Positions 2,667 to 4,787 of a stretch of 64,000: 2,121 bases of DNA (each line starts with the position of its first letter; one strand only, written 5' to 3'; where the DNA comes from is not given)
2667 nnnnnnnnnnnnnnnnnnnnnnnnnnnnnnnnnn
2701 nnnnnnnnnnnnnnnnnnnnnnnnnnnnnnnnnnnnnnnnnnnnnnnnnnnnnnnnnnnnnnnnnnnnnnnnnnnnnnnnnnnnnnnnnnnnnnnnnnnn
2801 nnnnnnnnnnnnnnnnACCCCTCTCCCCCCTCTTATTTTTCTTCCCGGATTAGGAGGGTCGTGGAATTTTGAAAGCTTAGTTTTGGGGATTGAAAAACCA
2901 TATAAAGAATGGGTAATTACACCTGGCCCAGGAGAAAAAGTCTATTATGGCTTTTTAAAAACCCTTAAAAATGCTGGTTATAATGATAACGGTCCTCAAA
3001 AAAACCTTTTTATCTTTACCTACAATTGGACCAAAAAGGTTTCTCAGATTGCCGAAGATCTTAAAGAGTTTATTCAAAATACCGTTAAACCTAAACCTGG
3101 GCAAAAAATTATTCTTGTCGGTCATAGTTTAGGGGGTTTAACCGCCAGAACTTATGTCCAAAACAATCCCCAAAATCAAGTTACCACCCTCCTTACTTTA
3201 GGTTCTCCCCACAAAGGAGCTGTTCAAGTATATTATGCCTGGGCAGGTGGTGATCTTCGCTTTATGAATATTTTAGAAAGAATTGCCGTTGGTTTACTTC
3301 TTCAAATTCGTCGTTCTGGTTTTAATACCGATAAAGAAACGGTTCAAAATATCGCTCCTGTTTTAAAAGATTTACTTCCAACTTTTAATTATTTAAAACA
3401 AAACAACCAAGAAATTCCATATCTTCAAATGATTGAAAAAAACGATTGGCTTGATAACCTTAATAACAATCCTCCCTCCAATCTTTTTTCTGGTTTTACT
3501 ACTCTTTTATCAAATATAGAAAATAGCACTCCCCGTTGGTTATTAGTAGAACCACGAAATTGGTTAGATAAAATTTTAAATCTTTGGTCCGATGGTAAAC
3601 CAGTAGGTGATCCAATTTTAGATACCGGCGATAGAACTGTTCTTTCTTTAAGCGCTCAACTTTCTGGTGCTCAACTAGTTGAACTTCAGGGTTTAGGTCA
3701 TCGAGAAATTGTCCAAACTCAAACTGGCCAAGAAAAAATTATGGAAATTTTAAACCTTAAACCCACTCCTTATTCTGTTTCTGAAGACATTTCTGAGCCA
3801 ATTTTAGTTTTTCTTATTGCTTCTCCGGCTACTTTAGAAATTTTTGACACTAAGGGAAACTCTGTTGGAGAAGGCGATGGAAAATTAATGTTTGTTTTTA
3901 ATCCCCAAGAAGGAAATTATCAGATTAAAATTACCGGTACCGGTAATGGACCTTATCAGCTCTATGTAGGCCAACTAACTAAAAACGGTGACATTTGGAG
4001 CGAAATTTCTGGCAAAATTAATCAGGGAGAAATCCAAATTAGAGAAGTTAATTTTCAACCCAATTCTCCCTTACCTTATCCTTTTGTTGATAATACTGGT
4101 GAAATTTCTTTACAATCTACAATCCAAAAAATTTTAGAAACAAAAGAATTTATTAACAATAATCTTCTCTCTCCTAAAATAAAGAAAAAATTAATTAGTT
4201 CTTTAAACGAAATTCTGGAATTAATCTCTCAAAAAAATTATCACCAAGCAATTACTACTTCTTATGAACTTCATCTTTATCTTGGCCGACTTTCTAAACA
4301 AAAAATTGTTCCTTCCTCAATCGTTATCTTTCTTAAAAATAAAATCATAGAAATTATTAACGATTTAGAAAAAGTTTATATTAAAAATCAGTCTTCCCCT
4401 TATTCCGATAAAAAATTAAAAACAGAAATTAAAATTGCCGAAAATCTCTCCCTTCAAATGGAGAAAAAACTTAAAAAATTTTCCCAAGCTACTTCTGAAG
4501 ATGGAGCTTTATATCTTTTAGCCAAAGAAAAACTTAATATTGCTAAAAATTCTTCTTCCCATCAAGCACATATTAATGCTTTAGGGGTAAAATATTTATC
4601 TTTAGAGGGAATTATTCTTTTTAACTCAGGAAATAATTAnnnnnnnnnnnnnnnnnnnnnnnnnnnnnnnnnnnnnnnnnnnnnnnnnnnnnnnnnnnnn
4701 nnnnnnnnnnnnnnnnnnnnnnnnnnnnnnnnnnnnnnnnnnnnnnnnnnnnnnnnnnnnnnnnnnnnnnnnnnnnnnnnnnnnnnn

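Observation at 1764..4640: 958-aa secreted chimera: glycoside-hydrolase-like 5-bladed beta-propeller + PT linker + GHSLGG lipase + helical tail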

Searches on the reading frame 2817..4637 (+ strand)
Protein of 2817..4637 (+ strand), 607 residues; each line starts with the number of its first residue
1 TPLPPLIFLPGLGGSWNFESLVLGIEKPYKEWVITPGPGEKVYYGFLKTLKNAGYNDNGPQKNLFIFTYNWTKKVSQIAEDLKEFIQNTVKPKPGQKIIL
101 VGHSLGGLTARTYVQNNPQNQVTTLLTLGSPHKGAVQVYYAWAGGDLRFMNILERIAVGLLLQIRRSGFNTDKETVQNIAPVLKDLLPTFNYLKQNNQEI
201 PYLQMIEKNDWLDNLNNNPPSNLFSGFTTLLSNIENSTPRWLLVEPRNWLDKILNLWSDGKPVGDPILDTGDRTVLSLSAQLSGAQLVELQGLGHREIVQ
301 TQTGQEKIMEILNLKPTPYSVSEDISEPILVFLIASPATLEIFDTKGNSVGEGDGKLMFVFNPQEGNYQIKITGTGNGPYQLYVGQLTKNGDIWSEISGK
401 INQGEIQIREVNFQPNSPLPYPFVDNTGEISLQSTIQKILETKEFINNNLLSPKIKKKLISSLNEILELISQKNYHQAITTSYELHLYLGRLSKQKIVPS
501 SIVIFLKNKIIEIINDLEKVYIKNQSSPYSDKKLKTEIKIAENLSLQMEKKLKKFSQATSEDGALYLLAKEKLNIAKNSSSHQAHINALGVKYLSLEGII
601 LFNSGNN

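Call 34: predict_structure(alignment_id=A3)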
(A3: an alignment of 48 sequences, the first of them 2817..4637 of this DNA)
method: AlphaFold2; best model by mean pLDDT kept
length: 607 residues; sequences in the alignment: 48
mean_pLDDT: 96.3   pTM: 0.93
mean pLDDT of the five models: 96.3, 96.0, 95.8, 95.5, 95.0
residues with pLDDT >= 90: 587; 70-90: 16; 50-70: 2; < 50: 2
segments of 3 or more residues with pLDDT < 50: none
pLDDT, mean of each block of 10 residues (from residue 1): 93 95 91 94 97 96 97 97 97 96 98 96 98 98 96 94 96 98 98 98 97 94 94 98 98 98 97 98 97 96 97 95 93 96 97 96 97 97 96 96 98 96 96 98 98 98 99 98 98 96 98 98 95 98 98 95 98 96 97 98 71
secondary structure, 60 per line:
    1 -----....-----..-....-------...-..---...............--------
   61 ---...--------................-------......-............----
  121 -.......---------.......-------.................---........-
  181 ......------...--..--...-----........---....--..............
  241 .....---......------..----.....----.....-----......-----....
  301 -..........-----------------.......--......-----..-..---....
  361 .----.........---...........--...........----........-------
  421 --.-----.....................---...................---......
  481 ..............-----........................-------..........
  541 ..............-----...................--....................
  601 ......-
elements in order: E6-9 H18-21 H38-52 E64-66 H75-90 E98-103 H105-116 E122-128 H138-144 H152-168 H172-179 H181-186 E193-195 H210-217 H221-224 E227-245 H249-254 E267-271 H277-280 E286-291 H297-300 H302-311 E329-335 E338-343 E357-361 E366-374 E378-388 E391-401 E406-413 H429-449 H453-471 H475-494 H500-523 H531-554 H560-578 H581-606

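Call 38: fold_search(model_id=the predicted structure, library=pdb)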
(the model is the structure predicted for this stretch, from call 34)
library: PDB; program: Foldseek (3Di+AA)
matches with E <= 10: 737; with E <= 0.001: 71
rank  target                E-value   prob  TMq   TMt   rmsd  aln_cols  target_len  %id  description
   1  6wpx_B                7.5e-10  1.00  0.24  0.31  17.0       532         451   13  Crystal structure of Bacillus licheniformis lipase BlEst2 in propetide form (released 2021-06-09)
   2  6wpx_A                9.6e-10  1.00  0.24  0.31  16.7       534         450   13  Crystal structure of Bacillus licheniformis lipase BlEst2 in propetide form (released 2021-06-09)
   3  4x90_A                3.9e-09  1.00  0.34  0.52   7.3       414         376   16  Crystal structure of Lysosomal Phospholipase A2 (released 2015-03-11)
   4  6mvd_B                5.0e-09  1.00  0.29  0.45   9.0       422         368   16  Crystal structure of Lecithin:cholesterol acyltransferase (LCAT) in complex with isopropyl dodec-11-enylfluorophosphon (released 2018-12-05)
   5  4x95_A                9.7e-09  1.00  0.33  0.50   7.8       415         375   16  Crystal structure of fully glycosylated Lysosomal Phospholipase A2 in complex with methyl arachidonyl fluorophosphonat (released 2015-03-25)
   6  5bv7_A                1.1e-07  1.00  0.31  0.46   8.2       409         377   16  Crystal structure of human LCAT (L4F, N5D) in complex with Fab of an agonistic antibody (released 2015-12-16)
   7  4hs9                  1.4e-07  1.00  0.24  0.48  12.0       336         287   15  Methanol tolerant mutant of the Proteus mirabilis lipase (released 2013-05-22)
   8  6jd9                  2.1e-07  1.00  0.23  0.45  12.4       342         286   15  Proteus mirabilis lipase mutant - I118V/E130G (released 2019-07-24)
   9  1ex9                  3.4e-07  1.00  0.22  0.44  11.1       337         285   15  CRYSTAL STRUCTURE OF THE PSEUDOMONAS AERUGINOSA LIPASE COMPLEXED WITH RC-(RP,SP)-1,2-DIOCTYLCARBAMOYL-GLYCERO-3-O-OCTYLP (released 2000-10-18)
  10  4gw3                  3.6e-07  1.00  0.26  0.52  10.6       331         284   14  Crystal Structure of the Lipase from Proteus mirabilis (released 2013-02-06)
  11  3w9u                  4.0e-07  1.00  0.26  0.54  10.1       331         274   15  Crystal structure of Lipk107 (released 2013-12-04)
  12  8xy5_A                8.0e-07  1.00  0.25  0.45  10.8       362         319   14  Open conformation of Burkholderia stagnalis lipase (released 2025-01-22)
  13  7cof                  9.3e-07  1.00  0.26  0.46  10.2       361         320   15  Cholesterol esterase from Burkholderia stabilis (orthorhombic crystal form) (released 2020-12-16)
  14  6cl4                  1.3e-06  1.00  0.25  0.49  12.1       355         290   15  LipC12 - Lipase from metagenomics (released 2019-03-13)
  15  4gxn                  1.3e-06  1.00  0.23  0.46  12.4       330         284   13  Diethylphosphonate Inhibited Structure of the Proteus mirabilis Lipase (released 2013-02-06)
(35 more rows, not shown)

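Call 46: find_related_loci(query=A3, collection=genome_contigs, flank=8000)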
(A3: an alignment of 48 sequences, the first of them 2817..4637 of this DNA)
Query A3 (607 aa) in genome_contigs; peptide patterns used: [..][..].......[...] (x = any residue, [..] = any of these).
600 stretches matched a pattern (row limit reached: there are more); 208 encode a relative of the query (tblastn E <= 1e-3); the best 80 are kept; 80 distinct loci.
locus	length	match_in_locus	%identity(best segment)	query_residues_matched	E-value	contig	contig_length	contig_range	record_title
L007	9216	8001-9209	52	3-405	7e-114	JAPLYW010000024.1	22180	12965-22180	MAG: Candidatus Shapirobacteria bacterium isolate LacPavin_0419_WC90_MAG_34_15 LacPavin_0419_WC90_scaffold_853709, whole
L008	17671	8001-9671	33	4-593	2e-80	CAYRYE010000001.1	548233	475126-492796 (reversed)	MAG TPA_asm: uncultured Gammaproteobacteria bacterium isolate SRP068000_co4_7 genome assembly, contig: NODE_2_length_548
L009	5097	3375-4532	37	11-403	1e-64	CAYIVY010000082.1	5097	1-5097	MAG TPA_asm: uncultured Gammaproteobacteria bacterium isolate ERP119705_co8_91 genome assembly, contig: NODE_17663_lengt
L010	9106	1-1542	32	12-546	3e-67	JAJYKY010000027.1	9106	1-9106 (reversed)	MAG: bacterium isolate DBS2-1.bin56 NODE_14958_length_9106_cov_6.802873, whole genome shotgun sequence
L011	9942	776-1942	33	6-408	1e-60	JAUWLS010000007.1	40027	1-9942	MAG: Candidatus Shapirobacteria bacterium isolate CSMAG_2378 CSMAG_2378_k141_408803_length_40027_cov_9.0000, whole genom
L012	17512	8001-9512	30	1-485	8e-57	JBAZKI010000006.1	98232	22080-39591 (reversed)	MAG: Patescibacteria group bacterium isolate SO_2017_LW4_14 scaffold_352_c1_LW137-91_2017, whole genome shotgun sequence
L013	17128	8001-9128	34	5-401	5e-54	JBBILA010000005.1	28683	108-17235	MAG: Candidatus Microgenomates bacterium isolate SIS170217_bin_199 NODE_232_length_28683_cov_9.15492, whole genome shotg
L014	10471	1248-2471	31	6-419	4e-51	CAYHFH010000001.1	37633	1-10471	MAG TPA_asm: uncultured Gammaproteobacteria bacterium isolate ERP119705_co10_87 genome assembly, contig: NODE_868_length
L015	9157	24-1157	33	6-406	3e-50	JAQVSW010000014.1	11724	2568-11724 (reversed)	MAG: Candidatus Shapirobacteria bacterium isolate STF1_283 NODE_16697_length_11724_cov_7.521773_Sandtown_F1, whole genom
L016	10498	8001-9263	30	1-438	1e-44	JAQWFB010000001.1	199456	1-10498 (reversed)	MAG: Candidatus Shapirobacteria bacterium isolate STF2_89 NODE_37_length_199456_cov_20.182848_Sandtown_F2, whole genome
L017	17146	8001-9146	32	11-406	2e-47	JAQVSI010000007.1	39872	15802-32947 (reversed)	MAG: Candidatus Shapirobacteria bacterium isolate STF1_270 NODE_1975_length_39872_cov_4.129148_Sandtown_F1, whole genome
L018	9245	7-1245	28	7-438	3e-36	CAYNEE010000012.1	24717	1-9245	MAG TPA_asm: uncultured Gammaproteobacteria bacterium isolate binchicken_co117_38 genome assembly, contig: NODE_3808_len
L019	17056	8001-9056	31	7-376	4e-33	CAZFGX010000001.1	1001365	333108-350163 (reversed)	MAG TPA_asm: uncultured Gammaproteobacteria bacterium isolate SRP342105_co1_501 genome assembly, contig: NODE_2_length_1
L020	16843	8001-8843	30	5-281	6e-19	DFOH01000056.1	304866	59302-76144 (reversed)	MAG TPA_asm: Firmicutes bacterium UBA3546 UBA3546_contig_460, whole genome shotgun sequence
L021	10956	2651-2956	30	42-142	8e-12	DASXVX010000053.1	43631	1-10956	MAG TPA_asm: Symbiobacteriaceae bacterium isolate SMAG_U4756 k141_7889, whole genome shotgun sequence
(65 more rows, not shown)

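Call 57: search_protein_families(library=pfam, alignment_id=A3, max_evalue=0.001)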
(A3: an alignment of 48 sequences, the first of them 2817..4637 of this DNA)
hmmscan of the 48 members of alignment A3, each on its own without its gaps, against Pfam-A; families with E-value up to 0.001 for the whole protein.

A. member 1, window:2817-4637:+ (607 aa): 8 families
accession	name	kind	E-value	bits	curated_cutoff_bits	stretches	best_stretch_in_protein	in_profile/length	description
PF02089.21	Palm_thioest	-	8.4e-13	49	26.8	1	66-221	49-174/254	Palmitoyl protein thioesterase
PF02450.21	LCAT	-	1.5e-11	44.6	21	1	41-210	67-226/392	Lecithin:cholesterol acyltransferase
PF07819.20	PGAP1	-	5.3e-10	39.9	24.3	1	5-136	6-133/233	PGAP1-like alpha/beta domain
PF00561.26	Abhydrolase_1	-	9.1e-10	39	25.8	1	4-150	1-124/245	alpha/beta hydrolase fold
PF12146.15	Hydrolase_4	-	1.3e-09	38.2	27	1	73-138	53-117/239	Serine aminopeptidase, S33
PF01764.32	Lipase_3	-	3.9e-06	27.3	22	1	39-134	31-106/140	Lipase (class 3)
PF05057.20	DUF676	-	7.6e-06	26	20.3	1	75-141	55-134/217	Putative serine esterase (DUF676)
PF12697.13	Abhydrolase_6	-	2e-05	25.8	26.3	1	61-295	45-204/217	Alpha/beta hydrolase family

B. families by the number of members that match (of 48 scanned): 19 families
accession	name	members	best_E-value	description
PF02450.21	LCAT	48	6.2e-18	Lecithin:cholesterol acyltransferase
PF02089.21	Palm_thioest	48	5.2e-13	Palmitoyl protein thioesterase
PF07819.20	PGAP1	46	2.1e-11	PGAP1-like alpha/beta domain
PF00561.26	Abhydrolase_1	43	5e-10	alpha/beta hydrolase fold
PF12146.15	Hydrolase_4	36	1.3e-09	Serine aminopeptidase, S33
PF05057.20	DUF676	34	1.2e-06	Putative serine esterase (DUF676)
PF04041.19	Glyco_hydro_130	33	6.3e-19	beta-1,4-mannooligosaccharide phosphorylase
PF24096.1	DUF7379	27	6.8e-06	Domain of unknown function (DUF7379)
PF01764.32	Lipase_3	14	3.3e-06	Lipase (class 3)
PF12697.13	Abhydrolase_6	13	2e-05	Alpha/beta hydrolase family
PF00251.26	Glyco_hydro_32N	10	5.3e-09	Glycosyl hydrolases family 32 N-terminal domain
PF01674.24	Lipase_2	8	3.1e-05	Lipase (class 2)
PF06028.17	DUF915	7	2e-05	Alpha/beta hydrolase of unknown function (DUF915)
PF15902.12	Sortilin-Vps10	3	2.8e-15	Sortilin, neurotensin receptor 3,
PF14870.12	PSII_BNR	3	2.8e-06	Photosynthesis system II assembly factor YCF48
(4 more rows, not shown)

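Call 64: search_protein_representatives(protein=window:2817-4637:+)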
Query: 607 residues. Proteins with E-value up to 0.001 (for the whole library): 3355; up to 1e-10: 1515; up to 1e-30: 652. The best 150 are listed.
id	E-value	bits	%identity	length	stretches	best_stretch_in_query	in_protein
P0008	3.5e-206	703.2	56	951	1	1-603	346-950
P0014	1.9e-162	558.8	50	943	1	1-601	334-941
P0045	1.7e-161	555.7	47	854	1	1-602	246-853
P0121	7.7e-154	530.4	47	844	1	4-602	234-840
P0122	6.8e-152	523.9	46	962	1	1-600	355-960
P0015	8.6e-148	510.4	47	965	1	1-602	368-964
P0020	5.4e-142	491.3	43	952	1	1-600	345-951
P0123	2.1e-129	449.6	41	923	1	6-602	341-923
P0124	2.5e-128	446.1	44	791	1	3-602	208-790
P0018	1.8e-127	443.3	42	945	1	2-599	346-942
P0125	4.2e-126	438.8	42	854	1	1-601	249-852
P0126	6.0e-126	438.3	44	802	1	3-599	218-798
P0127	6.1e-117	408.5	42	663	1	5-601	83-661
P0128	6.9e-116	405.0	45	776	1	2-472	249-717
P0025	2.0e-113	396.9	40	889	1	3-589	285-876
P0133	9.3e-101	355.1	37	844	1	5-602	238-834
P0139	1.9e-90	321.0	36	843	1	1-582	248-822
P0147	1.7e-84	301.4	43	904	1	1-464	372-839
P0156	1.1e-77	278.9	35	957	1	2-599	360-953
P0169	2.6e-74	267.7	34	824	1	5-556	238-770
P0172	3.0e-72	260.9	33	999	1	4-598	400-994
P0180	2.1e-69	251.5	37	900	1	4-486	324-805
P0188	2.5e-68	248.0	36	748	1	4-441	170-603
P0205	5.3e-65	237.0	34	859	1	4-600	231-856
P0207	9.7e-65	236.1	35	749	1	5-579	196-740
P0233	1.2e-61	225.9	33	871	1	3-413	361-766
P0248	2.0e-59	218.6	31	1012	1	6-579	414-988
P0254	1.0e-58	216.3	34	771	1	5-407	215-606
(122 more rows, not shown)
